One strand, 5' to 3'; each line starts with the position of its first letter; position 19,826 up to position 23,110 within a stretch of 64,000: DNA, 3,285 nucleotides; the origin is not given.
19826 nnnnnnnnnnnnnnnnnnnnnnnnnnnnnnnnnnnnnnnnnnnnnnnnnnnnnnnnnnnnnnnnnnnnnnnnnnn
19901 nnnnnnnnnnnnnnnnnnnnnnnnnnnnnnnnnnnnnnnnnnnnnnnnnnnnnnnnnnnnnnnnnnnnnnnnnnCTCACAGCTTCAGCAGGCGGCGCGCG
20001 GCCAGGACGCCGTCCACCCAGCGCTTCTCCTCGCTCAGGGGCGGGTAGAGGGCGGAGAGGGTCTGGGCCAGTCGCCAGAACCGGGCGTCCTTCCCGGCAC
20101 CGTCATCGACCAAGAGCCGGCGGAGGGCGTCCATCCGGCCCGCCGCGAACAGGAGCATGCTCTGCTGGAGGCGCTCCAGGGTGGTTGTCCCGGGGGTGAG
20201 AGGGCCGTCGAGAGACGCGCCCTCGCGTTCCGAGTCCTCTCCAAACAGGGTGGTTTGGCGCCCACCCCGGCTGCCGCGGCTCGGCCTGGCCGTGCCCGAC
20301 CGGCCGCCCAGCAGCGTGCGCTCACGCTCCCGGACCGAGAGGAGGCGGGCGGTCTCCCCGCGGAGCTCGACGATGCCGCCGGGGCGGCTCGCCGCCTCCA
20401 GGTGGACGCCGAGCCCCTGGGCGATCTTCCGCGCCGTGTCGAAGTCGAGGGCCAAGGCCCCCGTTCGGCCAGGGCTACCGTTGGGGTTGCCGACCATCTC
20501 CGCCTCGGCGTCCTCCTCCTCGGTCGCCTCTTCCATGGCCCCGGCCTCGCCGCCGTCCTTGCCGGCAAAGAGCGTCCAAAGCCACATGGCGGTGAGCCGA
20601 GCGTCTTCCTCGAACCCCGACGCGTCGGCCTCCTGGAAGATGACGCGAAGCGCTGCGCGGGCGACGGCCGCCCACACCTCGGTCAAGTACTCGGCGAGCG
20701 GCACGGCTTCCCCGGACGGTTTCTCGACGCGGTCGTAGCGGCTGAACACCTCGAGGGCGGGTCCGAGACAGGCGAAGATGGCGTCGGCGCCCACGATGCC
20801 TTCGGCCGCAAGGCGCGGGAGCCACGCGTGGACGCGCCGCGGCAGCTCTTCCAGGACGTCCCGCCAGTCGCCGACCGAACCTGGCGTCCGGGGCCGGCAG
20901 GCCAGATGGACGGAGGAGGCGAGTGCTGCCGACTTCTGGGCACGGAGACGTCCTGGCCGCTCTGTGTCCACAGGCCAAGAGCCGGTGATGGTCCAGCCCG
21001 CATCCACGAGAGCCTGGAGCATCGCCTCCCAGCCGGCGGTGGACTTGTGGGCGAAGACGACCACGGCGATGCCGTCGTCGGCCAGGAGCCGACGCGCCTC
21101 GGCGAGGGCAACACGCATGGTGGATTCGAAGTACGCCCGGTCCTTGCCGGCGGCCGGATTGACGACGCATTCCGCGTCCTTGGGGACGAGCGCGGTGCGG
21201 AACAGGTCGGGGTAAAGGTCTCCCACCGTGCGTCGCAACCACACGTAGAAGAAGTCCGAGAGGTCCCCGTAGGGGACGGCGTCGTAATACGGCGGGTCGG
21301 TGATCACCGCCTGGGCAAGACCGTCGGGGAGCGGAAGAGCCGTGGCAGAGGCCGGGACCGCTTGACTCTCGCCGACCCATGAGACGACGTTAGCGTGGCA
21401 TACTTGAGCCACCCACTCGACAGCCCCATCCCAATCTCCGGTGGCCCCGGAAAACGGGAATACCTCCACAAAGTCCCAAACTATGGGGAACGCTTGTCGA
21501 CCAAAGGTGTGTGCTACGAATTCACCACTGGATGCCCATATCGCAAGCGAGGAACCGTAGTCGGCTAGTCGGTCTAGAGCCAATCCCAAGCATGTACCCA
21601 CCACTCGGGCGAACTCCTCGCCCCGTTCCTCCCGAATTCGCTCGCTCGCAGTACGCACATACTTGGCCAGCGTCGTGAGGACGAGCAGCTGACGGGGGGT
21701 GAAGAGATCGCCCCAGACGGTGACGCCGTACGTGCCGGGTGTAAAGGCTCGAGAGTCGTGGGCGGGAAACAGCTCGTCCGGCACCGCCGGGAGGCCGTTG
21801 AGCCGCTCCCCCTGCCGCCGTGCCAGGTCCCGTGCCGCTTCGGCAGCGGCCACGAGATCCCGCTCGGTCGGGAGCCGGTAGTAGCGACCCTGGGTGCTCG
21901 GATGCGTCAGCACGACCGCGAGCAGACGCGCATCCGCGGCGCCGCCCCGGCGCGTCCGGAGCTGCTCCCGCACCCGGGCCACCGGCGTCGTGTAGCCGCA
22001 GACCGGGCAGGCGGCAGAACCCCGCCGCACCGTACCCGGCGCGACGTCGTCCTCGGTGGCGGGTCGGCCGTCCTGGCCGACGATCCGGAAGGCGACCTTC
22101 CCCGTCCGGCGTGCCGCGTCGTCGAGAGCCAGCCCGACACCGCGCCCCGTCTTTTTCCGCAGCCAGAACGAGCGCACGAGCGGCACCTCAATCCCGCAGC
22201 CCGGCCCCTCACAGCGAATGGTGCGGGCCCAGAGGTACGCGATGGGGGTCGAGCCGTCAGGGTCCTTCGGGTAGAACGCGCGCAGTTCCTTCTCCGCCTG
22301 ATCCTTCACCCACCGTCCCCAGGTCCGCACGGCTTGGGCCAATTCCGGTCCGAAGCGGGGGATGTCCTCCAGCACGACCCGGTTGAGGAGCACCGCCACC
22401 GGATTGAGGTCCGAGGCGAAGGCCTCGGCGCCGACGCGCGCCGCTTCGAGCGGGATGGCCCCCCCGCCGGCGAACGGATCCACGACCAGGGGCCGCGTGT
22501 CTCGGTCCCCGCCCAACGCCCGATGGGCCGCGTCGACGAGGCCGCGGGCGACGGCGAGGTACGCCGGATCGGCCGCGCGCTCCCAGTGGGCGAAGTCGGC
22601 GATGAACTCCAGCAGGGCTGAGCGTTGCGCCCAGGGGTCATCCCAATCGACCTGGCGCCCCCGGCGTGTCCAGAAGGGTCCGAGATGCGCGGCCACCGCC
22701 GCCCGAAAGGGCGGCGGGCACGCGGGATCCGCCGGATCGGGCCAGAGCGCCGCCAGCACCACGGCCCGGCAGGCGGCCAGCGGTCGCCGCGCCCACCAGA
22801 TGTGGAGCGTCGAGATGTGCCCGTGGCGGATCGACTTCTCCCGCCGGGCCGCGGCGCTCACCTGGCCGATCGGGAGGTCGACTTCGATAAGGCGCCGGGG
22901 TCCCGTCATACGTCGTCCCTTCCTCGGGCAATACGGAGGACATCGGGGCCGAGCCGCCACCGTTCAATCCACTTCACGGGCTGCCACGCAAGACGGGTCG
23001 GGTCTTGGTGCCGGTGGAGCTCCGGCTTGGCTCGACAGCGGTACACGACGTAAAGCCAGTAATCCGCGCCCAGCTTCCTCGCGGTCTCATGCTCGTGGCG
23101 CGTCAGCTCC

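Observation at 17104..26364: Translationally coupled SNF2-helicase / DUF1156 methyltransferase / DUF499 ATPase operon: an R-M-like defence module with no established mechanism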

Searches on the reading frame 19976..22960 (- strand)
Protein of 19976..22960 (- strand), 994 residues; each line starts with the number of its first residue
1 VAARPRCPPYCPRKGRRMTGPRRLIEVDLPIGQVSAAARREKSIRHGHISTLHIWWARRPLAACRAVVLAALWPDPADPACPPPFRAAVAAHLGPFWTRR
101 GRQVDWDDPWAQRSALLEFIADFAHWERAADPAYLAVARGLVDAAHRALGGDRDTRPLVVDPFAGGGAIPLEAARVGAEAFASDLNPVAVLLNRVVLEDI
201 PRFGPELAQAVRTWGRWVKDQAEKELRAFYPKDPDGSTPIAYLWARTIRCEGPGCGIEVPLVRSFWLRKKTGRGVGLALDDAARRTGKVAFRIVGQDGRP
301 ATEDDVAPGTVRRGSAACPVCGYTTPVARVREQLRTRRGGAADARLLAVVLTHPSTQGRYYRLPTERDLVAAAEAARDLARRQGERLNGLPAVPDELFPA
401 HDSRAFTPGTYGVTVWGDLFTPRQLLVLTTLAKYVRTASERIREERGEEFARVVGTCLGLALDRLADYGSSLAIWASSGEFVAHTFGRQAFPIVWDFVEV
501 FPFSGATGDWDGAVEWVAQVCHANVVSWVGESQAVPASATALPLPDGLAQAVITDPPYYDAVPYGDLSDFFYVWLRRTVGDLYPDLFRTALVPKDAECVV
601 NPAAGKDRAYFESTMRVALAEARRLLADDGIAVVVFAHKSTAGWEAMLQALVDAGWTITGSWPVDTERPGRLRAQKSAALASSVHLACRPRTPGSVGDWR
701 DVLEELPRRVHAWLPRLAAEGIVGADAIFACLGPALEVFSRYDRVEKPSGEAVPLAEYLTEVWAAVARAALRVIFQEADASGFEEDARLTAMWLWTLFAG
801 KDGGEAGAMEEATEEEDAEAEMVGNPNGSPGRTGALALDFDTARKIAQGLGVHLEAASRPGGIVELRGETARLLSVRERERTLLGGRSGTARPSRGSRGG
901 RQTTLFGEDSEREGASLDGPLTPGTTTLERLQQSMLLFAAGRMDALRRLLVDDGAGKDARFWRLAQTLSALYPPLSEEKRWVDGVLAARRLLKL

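Call 6: search_protein_families(library=pfam, proteins=[window:19976-22960:-], max_evalue=0.01)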
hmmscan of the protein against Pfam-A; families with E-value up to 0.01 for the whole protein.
window:19976-22960:- (994 aa): 4 families
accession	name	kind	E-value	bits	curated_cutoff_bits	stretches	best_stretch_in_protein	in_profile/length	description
PF06634.17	DUF1156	-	1.6e-21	76.6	24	1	29-77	2-51/73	Protein of unknown function (DUF1156)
PF01170.24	UPF0020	-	4.1e-05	23.8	22.3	1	150-183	24-56/197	RMKL-like, methyltransferase domain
PF02086.21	MethyltransfD12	-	0.0018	18.5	22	1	159-202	24-67/253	D12 class N6 adenine-specific DNA methyltransferase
PF01555.25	N6_N4_Mtase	-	0.007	16.8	26.7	0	550-650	2-67/221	DNA methylase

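Call 7: search_protein_families(library=padloc, proteins=[window:19976-22960:-], max_evalue=0.01)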
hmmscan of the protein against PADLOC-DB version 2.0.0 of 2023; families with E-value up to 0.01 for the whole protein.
window:19976-22960:- (994 aa): 16 families
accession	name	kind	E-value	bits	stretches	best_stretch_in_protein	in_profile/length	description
PDLC00661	HmaB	-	4.5e-128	426.6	2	207-794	219-827/973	DNA-adenine methylase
PDLC00660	HmaB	-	6.3e-128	426.1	2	207-794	218-821/967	DNA-adenine methylase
PDLC03233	MTase_II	-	3.3e-58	195.8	2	139-692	105-646/731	Type II methyltransferase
PDLC02189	DUF1156_MTase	-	2.2e-41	140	3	393-695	419-683/944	-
PDLC03352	MTase_II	-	5.7e-40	135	4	391-582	391-599/1023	Type II methyltransferase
PDLC03314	MTase_II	-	3.1e-24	83.1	2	552-689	550-677/944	Type II methyltransferase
PDLC03367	MTase_II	-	1.8e-10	37.8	2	552-656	349-442/633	Type II methyltransferase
PDLC03312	MTase_II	-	3e-10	36.5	1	538-659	1117-1231/1344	Type II methyltransferase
PDLC03319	MTase_II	-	7.8e-09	32.9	1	531-654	274-386/503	Type II methyltransferase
PDLC03325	MTase_II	-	1.5e-06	25.2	1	158-200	94-136/426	Type II methyltransferase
PDLC02541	PglX|PglXI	-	4.8e-06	23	1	535-660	480-592/919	PglXI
PDLC03380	MTase_II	-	2.6e-05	21.6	1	540-576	254-290/393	Type II methyltransferase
PDLC03322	MTase_II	-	9.2e-05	19.5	1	157-195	66-104/446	Type II methyltransferase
PDLC04134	mad2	-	0.00019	18.4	0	139-190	277-326/492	mads_2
PDLC03364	MTase_II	-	0.0029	14.6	1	159-202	62-105/380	Type II methyltransferase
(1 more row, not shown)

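Call 8: search_protein_families(library=ncbifam, proteins=[window:19976-22960:-], max_evalue=0.01)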
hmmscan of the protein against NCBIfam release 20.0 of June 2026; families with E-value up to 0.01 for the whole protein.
window:19976-22960:- (994 aa): 2 families
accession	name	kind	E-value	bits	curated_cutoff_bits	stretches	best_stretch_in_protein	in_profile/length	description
NF042963.1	DUF1156_antiphage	equivalog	7.6e-60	203.1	1000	2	155-744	183-766/960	anti-phage-associated DUF1156 domain-containing protein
TIGR01177.1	TIGR01177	hypoth_equivalog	0.0024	17.2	316.55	0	158-186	185-213/330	TIGR01177 family methyltransferase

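Call 19: find_encoding_contigs(protein=window:19976-22909:-, flank=10000, max_places=6)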
Protein window:19976-22909:- (977 aa): 1 contig read that carries it; 1 place shown.
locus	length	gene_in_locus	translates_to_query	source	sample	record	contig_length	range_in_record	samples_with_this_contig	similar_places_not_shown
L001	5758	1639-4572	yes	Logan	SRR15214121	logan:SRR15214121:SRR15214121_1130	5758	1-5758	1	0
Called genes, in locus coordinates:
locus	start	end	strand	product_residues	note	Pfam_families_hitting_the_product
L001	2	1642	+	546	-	?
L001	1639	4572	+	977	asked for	PF06634:DUF1156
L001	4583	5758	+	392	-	?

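Call 29: list_cluster_members(proteins=[window:19976-22909:-, window:17104-19965:-, window:22906-26364:-, window:26804-27760:-, window:6126-8015:+])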
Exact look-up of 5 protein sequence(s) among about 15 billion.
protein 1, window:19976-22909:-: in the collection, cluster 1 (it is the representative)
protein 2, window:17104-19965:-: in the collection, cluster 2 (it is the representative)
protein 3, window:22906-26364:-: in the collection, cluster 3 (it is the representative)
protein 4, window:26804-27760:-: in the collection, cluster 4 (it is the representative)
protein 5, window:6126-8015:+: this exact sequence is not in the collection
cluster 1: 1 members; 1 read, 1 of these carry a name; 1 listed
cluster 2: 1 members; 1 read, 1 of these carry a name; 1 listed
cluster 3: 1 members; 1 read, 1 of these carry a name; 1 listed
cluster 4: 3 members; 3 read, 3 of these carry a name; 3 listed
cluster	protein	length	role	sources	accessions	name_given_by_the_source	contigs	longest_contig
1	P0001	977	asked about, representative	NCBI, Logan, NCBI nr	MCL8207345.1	MAG: DUF1156 domain-containing protein [Actinomycetia bacterium] | DUF1156 domain-containing protein [Actinomycetes bacterium]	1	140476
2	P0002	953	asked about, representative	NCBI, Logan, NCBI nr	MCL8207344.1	MAG: DUF499 domain-containing protein [Actinomycetia bacterium] | DUF499 domain-containing protein [Actinomycetes bacterium]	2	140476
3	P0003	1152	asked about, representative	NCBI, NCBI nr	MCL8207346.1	MAG: DUF3883 domain-containing protein [Actinomycetia bacterium] | DUF3883 domain-containing protein [Actinomycetes bacterium]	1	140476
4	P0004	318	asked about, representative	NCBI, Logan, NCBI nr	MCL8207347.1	MAG: YIEGIA family protein [Actinomycetia bacterium] | YIEGIA family protein [Actinomycetes bacterium]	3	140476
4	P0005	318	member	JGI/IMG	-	uncharacterized membrane protein YeaQ/YmgE (transglycosylase-associated protein family)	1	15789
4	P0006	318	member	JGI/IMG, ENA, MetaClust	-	\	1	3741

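Call 31: search_solved_structures(query=window:19976-22909:-, max_evalue=0.01)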
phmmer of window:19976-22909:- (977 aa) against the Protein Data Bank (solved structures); distinct sequences matched with E-value up to 0.01: 0.

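Call 43: find_homologous_proteins(query=window:19976-22909:-, max_evalue=1e-10)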
Query window:19976-22909:- (977 aa): 8000 proteins with E <= 1e-10 among 8000 candidates; the best 120 are listed.
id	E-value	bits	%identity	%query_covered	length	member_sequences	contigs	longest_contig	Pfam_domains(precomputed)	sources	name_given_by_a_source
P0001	0.0e+0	2210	100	100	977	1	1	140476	PF06634.18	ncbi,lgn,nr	ncbi:MAG: DUF1156 domain-containing protein [Actinomycetia bacterium]|nr:DUF1156 domain-containing p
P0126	0.0e+0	1669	76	100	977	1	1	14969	PF06634.18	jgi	jgi:putative DNA methylase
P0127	0.0e+0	1622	75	100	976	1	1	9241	PF06634.18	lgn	-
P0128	0.0e+0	1399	66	100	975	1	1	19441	PF06634.18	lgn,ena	-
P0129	0.0e+0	1299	64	96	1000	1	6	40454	PF06634.18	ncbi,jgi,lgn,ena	jgi:adenine-specific DNA methylase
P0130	0.0e+0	1289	62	99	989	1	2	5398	PF06634.18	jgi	jgi:adenine-specific DNA methylase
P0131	0.0e+0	1259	61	99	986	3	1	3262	PF06634.18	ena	-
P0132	0.0e+0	1240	61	99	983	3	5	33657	PF06634.18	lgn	-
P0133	0.0e+0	1240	58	100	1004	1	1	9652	PF06634.18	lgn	-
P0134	0.0e+0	1229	60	99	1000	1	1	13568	PF06634.18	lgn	-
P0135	0.0e+0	1222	59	99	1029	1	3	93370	PF06634.18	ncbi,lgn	-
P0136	0.0e+0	1222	58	100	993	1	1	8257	PF06634.18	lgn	-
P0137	0.0e+0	1215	59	100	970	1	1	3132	PF06634.18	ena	-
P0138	0.0e+0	1211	57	99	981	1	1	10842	PF06634.18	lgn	-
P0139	0.0e+0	1207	58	100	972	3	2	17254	PF06634.18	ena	-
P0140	0.0e+0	1200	59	100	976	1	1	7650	PF06634.18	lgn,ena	-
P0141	0.0e+0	1200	57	100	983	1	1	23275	PF06634.18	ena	-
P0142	0.0e+0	1198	57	100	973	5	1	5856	PF06634.18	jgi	-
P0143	0.0e+0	1197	56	99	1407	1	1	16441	PF06634.18,PF01661.28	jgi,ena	jgi:adenine-specific DNA methylase/O-acetyl-ADP-ribose deacetylase (regulator of RNase III)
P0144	0.0e+0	1196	58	100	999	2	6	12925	PF06634.18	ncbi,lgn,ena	-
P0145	0.0e+0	1196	56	100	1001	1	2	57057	PF06634.18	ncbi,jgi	-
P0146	0.0e+0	1196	57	100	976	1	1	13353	PF06634.18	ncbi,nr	ncbi:MAG: DUF1156 domain-containing protein [Methanotrichaceae archaeon]|nr:DUF1156 domain-containin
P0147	0.0e+0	1194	57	100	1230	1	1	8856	PF08719.18,PF06634.18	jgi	jgi:ribA/ribD-fused uncharacterized protein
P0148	0.0e+0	1194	58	99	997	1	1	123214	PF06634.18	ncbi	ncbi:DUF1156 domain-containing protein [Moorellaceae bacterium AZ2]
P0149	0.0e+0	1193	55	99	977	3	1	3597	PF06634.18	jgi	jgi:putative DNA methylase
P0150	0.0e+0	1191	58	100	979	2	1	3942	PF06634.18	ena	-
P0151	0.0e+0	1191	57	100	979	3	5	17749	PF06634.18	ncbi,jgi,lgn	-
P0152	0.0e+0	1190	56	99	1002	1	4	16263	PF06634.18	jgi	-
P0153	0.0e+0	1189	58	99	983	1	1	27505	PF06634.18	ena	-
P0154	0.0e+0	1188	58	100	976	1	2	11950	PF06634.18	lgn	-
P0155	0.0e+0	1187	57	99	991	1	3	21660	PF06634.18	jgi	jgi:putative DNA methylase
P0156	0.0e+0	1186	57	100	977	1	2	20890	PF06634.18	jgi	jgi:putative DNA methylase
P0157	0.0e+0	1186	57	99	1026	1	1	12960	PF06634.18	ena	-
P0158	0.0e+0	1184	58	99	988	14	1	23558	PF06634.18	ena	-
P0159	0.0e+0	1183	57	100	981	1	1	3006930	PF06634.18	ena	-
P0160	0.0e+0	1183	59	100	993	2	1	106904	PF06634.18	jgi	jgi:putative DNA methylase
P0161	0.0e+0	1182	58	99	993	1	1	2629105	PF06634.18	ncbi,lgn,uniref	ncbi:DUF1156 domain-containing protein [Neomoorella thermoacetica]|uniref:DUF1156 domain-containing 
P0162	0.0e+0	1182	57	100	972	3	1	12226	PF06634.18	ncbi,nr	ncbi:MAG: putative methylase [Euryarchaeota archaeon]|nr:putative methylase [Euryarchaeota archaeon]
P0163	0.0e+0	1181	57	100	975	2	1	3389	PF06634.18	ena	-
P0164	0.0e+0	1179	58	99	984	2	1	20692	PF06634.18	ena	-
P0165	0.0e+0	1178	56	100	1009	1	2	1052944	PF06634.18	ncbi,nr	ncbi:MAG: DUF1156 domain-containing protein [Blastocatellales bacterium]|nr:DUF1156 domain-containin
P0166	0.0e+0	1178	57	100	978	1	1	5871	PF02086.22,PF06634.18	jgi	jgi:putative DNA methylase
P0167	0.0e+0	1177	55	100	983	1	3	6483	PF06634.18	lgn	-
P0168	0.0e+0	1177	57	99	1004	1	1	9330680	PF06634.18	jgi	jgi:adenine-specific DNA methylase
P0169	0.0e+0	1176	56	100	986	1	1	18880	PF06634.18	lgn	-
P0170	0.0e+0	1176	55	100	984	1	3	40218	PF06634.18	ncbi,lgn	-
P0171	0.0e+0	1175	58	99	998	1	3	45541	PF06634.18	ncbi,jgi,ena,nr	ncbi:MAG TPA: DUF1156 domain-containing protein [Bacillota bacterium]|nr:DUF1156 domain-containing p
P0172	0.0e+0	1174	57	99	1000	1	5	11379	PF06634.18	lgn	-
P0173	0.0e+0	1173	57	99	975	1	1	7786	PF06634.18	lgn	-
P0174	0.0e+0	1172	58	100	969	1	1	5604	PF06634.18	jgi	-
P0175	0.0e+0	1171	59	99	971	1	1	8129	PF06634.18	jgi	jgi:putative DNA methylase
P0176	0.0e+0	1171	57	99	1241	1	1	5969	PF08719.18,PF06634.18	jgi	jgi:putative DNA methylase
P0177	0.0e+0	1170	57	100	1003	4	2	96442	PF06634.18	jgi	jgi:adenine-specific DNA methylase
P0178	0.0e+0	1167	57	99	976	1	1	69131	PF06634.18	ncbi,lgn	-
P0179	0.0e+0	1167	56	99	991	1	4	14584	PF06634.18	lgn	-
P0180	0.0e+0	1167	57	100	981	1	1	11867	PF06634.18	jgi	-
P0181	0.0e+0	1167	56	100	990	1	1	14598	PF06634.18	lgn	-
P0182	0.0e+0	1167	56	99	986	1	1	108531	PF06634.18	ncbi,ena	-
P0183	0.0e+0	1166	58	99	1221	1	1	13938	PF08719.18,PF06634.18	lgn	-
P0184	0.0e+0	1166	56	100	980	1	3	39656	PF06634.18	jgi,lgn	jgi:adenine-specific DNA methylase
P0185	0.0e+0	1166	57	100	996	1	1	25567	PF06634.18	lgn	-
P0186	0.0e+0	1166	57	100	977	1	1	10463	PF06634.18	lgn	-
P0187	0.0e+0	1165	58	99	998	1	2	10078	PF06634.18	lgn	-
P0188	0.0e+0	1165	56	100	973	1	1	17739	PF06634.18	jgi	jgi:adenine-specific DNA methylase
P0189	0.0e+0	1164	58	100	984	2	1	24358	PF06634.18,PF01555.25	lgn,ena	-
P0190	0.0e+0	1164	57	100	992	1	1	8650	PF01170.25,PF06634.18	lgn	-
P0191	0.0e+0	1163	55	100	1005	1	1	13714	PF06634.18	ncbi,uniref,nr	ncbi:DUF1156 domain-containing protein [Anabaena sp. CS-542/02]|uniref:DUF1156 domain-containing pro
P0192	0.0e+0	1163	56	100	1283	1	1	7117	PF08719.18,PF06634.18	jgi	jgi:putative DNA methylase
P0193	0.0e+0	1162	58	99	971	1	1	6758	PF06634.18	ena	-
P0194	0.0e+0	1162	55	99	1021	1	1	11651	PF06634.18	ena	-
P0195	0.0e+0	1161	57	100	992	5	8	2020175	PF06634.18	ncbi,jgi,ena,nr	ncbi:MAG: hypothetical protein METHAR1v1_470014 [Methanothrix sp.]|jgi:adenine-specific DNA methylas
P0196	0.0e+0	1161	56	100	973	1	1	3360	PF06634.18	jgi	jgi:adenine-specific DNA methylase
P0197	0.0e+0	1161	57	100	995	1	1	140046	PF06634.18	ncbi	-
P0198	0.0e+0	1161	57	100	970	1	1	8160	PF02086.22,PF06634.18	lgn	-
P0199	0.0e+0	1161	57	100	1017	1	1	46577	PF06634.18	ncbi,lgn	-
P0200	0.0e+0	1160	58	100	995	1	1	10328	PF06634.18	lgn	-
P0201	0.0e+0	1159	56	100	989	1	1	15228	PF06634.18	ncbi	-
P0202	0.0e+0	1159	57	100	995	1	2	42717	PF06634.18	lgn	-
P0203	0.0e+0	1158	56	100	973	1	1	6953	PF06634.18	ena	-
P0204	0.0e+0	1158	55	100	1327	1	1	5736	PF02481.22,PF06634.18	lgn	-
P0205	0.0e+0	1158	58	100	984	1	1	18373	PF06634.18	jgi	jgi:putative DNA methylase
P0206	0.0e+0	1158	56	100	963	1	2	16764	PF06634.18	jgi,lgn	-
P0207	0.0e+0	1158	57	99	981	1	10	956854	PF06634.18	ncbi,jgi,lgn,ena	-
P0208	0.0e+0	1157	55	99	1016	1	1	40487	PF06634.18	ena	-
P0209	0.0e+0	1156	57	100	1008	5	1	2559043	PF06634.18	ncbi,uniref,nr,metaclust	ncbi:DUF1156 domain-containing protein [Methanothrix harundinacea]|uniref:DUF1156 domain-containing 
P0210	0.0e+0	1156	55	100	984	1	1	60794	PF02086.22,PF06634.18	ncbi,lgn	-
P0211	0.0e+0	1156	54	99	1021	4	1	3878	PF06634.18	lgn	-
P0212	0.0e+0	1156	54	99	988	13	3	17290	PF06634.18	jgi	-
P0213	0.0e+0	1156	54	99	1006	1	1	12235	PF06634.18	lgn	-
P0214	0.0e+0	1156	54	99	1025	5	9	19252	PF06634.18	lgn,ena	-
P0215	0.0e+0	1155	57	100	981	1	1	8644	PF06634.18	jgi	jgi:adenine-specific DNA methylase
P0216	0.0e+0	1155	57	100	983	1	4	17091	PF06634.18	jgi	jgi:adenine-specific DNA methylase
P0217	0.0e+0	1155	56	100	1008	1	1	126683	PF06634.18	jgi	jgi:putative DNA methylase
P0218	0.0e+0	1155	58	99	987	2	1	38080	PF06634.18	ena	-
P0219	0.0e+0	1154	54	99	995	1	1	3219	PF06634.18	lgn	-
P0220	0.0e+0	1154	56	100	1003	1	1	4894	PF06634.18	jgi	jgi:putative DNA methylase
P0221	0.0e+0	1154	56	99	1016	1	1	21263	PF06634.18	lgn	-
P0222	0.0e+0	1154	57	99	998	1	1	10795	PF06634.18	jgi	jgi:putative DNA methylase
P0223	0.0e+0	1153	55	100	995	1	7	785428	PF06634.18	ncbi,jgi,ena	jgi:adenine-specific DNA methylase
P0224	0.0e+0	1153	55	100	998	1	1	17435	PF06634.18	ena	-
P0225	0.0e+0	1153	56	99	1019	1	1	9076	PF06634.18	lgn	-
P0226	0.0e+0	1152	56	99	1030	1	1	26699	PF06634.18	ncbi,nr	ncbi:MAG: DUF1156 domain-containing protein [Thermoflexales bacterium]|nr:DUF1156 domain-containing 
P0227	0.0e+0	1152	56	100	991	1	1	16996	PF06634.18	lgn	-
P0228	0.0e+0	1152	54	99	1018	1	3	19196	PF06634.18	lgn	-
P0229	0.0e+0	1152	55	100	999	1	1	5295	PF06634.18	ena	-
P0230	0.0e+0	1152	56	100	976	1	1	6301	PF06634.18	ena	-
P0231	0.0e+0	1151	56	100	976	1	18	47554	PF06634.18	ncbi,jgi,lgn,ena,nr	ncbi:MAG: DUF1156 domain-containing protein [Euryarchaeota archaeon]|jgi:adenine-specific DNA methyl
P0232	0.0e+0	1151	56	100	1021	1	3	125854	PF06634.18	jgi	jgi:putative DNA methylase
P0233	0.0e+0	1151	57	100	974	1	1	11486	PF06634.18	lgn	-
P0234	0.0e+0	1151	55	100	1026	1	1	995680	PF06634.18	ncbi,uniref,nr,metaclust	ncbi:hypothetical protein U27_03369 [Candidatus Vecturithrix granuli]|uniref:DUF1156 domain-containi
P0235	0.0e+0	1150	56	100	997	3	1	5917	PF06634.18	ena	-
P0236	0.0e+0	1150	56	100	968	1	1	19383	PF06634.18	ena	-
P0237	0.0e+0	1150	55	100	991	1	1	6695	PF06634.18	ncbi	-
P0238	0.0e+0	1150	57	100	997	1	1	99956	PF06634.18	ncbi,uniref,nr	ncbi:DUF1156 domain-containing protein [Candidatus Methanocrinis natronophilus]|uniref:DUF1156 domai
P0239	0.0e+0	1150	57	100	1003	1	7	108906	PF06634.18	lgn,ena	-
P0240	0.0e+0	1150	57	100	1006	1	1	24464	PF06634.18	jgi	jgi:adenine-specific DNA methylase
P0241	0.0e+0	1150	56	100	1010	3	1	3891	PF06634.18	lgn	-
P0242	0.0e+0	1150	57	99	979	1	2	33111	PF06634.18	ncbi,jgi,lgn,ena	-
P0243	0.0e+0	1150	57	100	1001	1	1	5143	PF06634.18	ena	-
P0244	0.0e+0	1150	56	99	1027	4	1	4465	PF06634.18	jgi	jgi:adenine-specific DNA methylase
